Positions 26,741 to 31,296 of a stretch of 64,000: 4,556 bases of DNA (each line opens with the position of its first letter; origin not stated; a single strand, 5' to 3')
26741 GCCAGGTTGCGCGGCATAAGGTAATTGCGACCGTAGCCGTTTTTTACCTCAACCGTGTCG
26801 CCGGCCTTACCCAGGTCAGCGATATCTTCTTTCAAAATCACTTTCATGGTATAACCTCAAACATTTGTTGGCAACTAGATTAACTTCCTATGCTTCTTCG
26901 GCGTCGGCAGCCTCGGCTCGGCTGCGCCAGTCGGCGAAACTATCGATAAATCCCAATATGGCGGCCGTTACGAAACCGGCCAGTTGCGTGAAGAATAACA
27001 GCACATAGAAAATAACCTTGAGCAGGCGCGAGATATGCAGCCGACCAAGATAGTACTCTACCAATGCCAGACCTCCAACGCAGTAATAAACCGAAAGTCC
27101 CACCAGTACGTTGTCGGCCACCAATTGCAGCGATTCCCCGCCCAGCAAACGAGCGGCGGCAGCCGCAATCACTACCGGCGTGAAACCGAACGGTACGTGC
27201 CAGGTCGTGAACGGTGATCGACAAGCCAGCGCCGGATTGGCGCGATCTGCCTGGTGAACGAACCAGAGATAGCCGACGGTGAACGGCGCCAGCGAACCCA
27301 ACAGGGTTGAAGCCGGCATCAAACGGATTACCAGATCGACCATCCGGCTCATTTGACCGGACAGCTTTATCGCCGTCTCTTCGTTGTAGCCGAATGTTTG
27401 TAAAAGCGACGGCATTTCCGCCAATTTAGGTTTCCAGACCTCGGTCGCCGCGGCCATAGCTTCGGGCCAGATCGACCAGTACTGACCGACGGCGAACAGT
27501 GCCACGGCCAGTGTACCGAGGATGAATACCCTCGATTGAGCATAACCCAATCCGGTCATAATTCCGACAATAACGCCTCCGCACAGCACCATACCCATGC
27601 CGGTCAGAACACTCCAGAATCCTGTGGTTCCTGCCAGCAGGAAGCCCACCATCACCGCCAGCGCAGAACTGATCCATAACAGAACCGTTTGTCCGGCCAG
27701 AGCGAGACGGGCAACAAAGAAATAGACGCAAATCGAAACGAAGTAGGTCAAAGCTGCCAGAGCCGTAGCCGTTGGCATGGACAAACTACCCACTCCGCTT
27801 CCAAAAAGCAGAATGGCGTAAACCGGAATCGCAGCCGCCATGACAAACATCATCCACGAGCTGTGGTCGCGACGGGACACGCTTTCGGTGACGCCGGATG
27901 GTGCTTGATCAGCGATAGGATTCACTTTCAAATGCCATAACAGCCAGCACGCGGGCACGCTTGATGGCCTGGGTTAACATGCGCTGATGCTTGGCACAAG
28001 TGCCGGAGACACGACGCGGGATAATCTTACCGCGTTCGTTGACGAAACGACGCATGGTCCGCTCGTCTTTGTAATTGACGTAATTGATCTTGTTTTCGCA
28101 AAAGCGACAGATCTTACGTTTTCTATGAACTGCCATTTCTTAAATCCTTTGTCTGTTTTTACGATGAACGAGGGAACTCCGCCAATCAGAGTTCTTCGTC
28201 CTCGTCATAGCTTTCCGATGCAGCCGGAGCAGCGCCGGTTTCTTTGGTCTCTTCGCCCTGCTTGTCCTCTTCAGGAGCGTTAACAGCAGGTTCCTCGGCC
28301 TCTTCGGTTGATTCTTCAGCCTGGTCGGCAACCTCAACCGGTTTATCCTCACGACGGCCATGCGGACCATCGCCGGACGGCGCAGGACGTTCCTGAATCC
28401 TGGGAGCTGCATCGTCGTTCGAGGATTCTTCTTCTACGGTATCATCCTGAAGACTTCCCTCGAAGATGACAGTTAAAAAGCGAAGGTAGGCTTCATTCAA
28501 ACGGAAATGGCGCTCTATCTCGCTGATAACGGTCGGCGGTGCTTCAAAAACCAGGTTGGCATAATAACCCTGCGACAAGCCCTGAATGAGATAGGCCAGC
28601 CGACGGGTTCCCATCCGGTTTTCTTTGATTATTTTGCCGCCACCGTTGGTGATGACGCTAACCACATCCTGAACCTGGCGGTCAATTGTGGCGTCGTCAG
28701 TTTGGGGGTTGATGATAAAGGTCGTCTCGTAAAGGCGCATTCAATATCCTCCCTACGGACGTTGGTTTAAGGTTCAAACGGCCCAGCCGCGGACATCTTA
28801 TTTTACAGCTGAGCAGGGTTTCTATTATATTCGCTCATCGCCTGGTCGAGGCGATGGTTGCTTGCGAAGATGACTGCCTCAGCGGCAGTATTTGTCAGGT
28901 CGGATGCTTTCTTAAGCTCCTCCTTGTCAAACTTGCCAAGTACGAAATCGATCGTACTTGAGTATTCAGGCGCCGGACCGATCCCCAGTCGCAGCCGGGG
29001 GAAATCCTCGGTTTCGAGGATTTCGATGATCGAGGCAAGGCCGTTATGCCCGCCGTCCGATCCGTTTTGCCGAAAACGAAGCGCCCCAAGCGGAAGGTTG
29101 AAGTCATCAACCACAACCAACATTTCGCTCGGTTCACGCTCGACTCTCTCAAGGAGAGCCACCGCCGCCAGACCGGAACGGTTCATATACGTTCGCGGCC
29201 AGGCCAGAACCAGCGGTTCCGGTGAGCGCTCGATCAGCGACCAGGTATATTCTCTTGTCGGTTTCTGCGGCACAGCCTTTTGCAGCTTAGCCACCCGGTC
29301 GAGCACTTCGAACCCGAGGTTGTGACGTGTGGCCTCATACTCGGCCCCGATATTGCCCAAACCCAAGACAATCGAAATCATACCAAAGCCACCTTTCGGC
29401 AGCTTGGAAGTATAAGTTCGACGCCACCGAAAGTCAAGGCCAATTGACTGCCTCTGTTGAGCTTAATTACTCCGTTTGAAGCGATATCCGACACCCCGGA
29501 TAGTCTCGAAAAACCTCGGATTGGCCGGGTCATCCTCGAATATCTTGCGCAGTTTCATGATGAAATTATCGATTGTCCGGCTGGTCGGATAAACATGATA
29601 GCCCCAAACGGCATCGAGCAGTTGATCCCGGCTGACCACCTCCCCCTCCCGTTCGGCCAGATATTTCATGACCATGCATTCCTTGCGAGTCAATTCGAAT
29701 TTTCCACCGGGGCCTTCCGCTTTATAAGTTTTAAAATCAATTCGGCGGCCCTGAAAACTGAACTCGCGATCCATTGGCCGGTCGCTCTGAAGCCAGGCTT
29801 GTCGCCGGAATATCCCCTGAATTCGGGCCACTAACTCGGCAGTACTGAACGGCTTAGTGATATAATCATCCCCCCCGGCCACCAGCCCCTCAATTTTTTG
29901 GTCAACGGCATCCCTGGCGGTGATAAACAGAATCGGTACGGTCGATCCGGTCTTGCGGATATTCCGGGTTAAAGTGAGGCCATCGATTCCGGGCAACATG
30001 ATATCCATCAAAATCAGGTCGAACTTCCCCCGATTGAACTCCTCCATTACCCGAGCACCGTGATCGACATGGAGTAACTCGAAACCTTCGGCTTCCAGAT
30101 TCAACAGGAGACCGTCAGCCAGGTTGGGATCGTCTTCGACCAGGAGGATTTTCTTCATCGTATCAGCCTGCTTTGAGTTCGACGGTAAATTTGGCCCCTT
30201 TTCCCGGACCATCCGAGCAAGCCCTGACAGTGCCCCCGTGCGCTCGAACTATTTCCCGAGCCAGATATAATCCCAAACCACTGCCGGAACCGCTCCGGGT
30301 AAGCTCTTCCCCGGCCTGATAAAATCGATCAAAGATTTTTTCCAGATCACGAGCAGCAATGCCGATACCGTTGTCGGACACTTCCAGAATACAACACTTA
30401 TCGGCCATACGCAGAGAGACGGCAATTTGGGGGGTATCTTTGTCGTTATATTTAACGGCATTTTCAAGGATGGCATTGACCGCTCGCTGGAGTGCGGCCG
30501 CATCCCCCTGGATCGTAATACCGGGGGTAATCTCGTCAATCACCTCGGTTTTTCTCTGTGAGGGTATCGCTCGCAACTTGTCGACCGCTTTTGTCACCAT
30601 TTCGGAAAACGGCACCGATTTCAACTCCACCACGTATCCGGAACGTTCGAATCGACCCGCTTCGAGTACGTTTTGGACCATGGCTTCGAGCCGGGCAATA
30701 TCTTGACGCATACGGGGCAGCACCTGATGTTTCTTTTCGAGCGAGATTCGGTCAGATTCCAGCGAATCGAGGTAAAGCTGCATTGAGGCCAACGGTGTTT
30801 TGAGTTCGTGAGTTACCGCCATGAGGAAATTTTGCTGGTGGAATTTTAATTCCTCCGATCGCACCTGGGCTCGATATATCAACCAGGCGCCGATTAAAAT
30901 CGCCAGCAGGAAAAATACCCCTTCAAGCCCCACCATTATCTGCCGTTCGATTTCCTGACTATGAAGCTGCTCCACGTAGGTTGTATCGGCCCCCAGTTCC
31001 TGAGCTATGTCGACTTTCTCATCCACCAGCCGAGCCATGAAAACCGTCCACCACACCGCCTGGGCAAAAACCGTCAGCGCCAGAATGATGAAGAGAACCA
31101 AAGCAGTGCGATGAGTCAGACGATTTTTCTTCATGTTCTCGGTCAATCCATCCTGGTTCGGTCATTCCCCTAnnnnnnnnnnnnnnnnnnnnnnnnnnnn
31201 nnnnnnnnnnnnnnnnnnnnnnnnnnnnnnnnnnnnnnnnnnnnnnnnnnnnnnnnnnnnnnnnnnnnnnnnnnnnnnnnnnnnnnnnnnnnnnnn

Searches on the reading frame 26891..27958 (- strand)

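Call 15: search_protein_families(library=pfam, proteins=[window:26891-27958:-], max_evalue=0.001)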
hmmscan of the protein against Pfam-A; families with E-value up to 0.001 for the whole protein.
window:26891-27958:- (356 aa): 1 family
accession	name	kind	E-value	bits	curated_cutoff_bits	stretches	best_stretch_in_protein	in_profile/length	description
PF09991.14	DUF2232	-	2.6e-18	66.7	27.8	1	98-340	40-290/290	Predicted membrane protein (DUF2232)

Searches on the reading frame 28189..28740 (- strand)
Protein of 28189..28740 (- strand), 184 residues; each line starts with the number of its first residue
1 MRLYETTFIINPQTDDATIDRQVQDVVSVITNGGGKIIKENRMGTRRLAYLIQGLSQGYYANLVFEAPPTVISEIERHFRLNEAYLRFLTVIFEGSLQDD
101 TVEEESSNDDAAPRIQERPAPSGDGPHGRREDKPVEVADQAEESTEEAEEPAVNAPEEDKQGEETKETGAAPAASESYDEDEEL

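Call 16: search_protein_families(library=pfam, proteins=[window:28189-28740:-], max_evalue=0.001)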
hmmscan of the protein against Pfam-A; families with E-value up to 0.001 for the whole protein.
window:28189-28740:- (184 aa): 1 family
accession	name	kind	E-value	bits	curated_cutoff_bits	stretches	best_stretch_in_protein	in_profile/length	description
PF01250.22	Ribosomal_S6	-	2.6e-24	85.6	27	1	4-91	2-89/90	Ribosomal protein S6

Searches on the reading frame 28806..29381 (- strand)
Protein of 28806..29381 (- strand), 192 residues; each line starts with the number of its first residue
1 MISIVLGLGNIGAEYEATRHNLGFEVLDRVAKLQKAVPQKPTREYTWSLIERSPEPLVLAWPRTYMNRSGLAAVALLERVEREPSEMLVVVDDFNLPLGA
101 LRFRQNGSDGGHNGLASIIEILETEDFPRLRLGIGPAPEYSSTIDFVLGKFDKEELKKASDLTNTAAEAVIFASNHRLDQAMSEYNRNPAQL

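Call 16: search_protein_families(library=pfam, proteins=[window:28806-29381:-], max_evalue=0.001)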
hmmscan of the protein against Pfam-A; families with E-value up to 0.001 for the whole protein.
window:28806-29381:- (192 aa): 1 family
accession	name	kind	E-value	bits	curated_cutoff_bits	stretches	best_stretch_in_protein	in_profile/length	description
PF01195.25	Pept_tRNA_hydro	-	3.6e-54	183.8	27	1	4-186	1-183/183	Peptidyl-tRNA hydrolase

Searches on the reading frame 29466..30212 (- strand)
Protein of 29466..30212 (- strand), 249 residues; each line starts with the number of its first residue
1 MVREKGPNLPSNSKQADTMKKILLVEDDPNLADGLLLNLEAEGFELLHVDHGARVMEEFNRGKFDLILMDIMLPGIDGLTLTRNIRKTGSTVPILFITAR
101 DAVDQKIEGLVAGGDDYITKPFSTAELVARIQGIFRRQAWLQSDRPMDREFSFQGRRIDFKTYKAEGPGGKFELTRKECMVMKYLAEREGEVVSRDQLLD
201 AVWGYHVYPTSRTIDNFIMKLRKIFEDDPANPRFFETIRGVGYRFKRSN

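Call 16: search_protein_families(library=pfam, proteins=[window:29466-30212:-], max_evalue=0.001)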
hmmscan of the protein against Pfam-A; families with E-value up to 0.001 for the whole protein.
window:29466-30212:- (249 aa): 2 families
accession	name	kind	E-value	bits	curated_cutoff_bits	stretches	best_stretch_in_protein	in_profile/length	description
PF00072.30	Response_reg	-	8e-29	100.5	30.2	1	22-132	1-111/111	Response regulator receiver domain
PF00486.34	Trans_reg_C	-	3.9e-24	85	26.2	1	171-245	3-77/77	Transcriptional regulatory protein, C terminal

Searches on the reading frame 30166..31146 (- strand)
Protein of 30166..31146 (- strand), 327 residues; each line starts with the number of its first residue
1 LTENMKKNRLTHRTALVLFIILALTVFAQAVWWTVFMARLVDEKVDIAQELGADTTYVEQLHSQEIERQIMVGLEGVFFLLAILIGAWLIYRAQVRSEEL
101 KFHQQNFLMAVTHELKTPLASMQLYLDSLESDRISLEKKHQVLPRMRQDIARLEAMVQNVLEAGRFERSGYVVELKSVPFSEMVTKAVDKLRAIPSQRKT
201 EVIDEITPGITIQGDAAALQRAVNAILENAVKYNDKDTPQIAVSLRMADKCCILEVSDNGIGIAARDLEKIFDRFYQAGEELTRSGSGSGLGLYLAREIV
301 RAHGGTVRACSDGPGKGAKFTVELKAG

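Call 16: search_protein_families(library=pfam, proteins=[window:30166-31146:-], max_evalue=0.001)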
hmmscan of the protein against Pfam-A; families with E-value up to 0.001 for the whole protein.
window:30166-31146:- (327 aa): 2 families
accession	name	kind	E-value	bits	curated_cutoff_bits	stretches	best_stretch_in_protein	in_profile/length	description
PF02518.31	HATPase_c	-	9e-27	94.2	26.4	1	214-325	1-108/111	Histidine kinase-, DNA gyrase B-, and HSP90-like ATPase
PF00512.31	HisKA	-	9.6e-12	45.2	26.9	1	104-167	2-64/66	His Kinase A (phospho-acceptor) domain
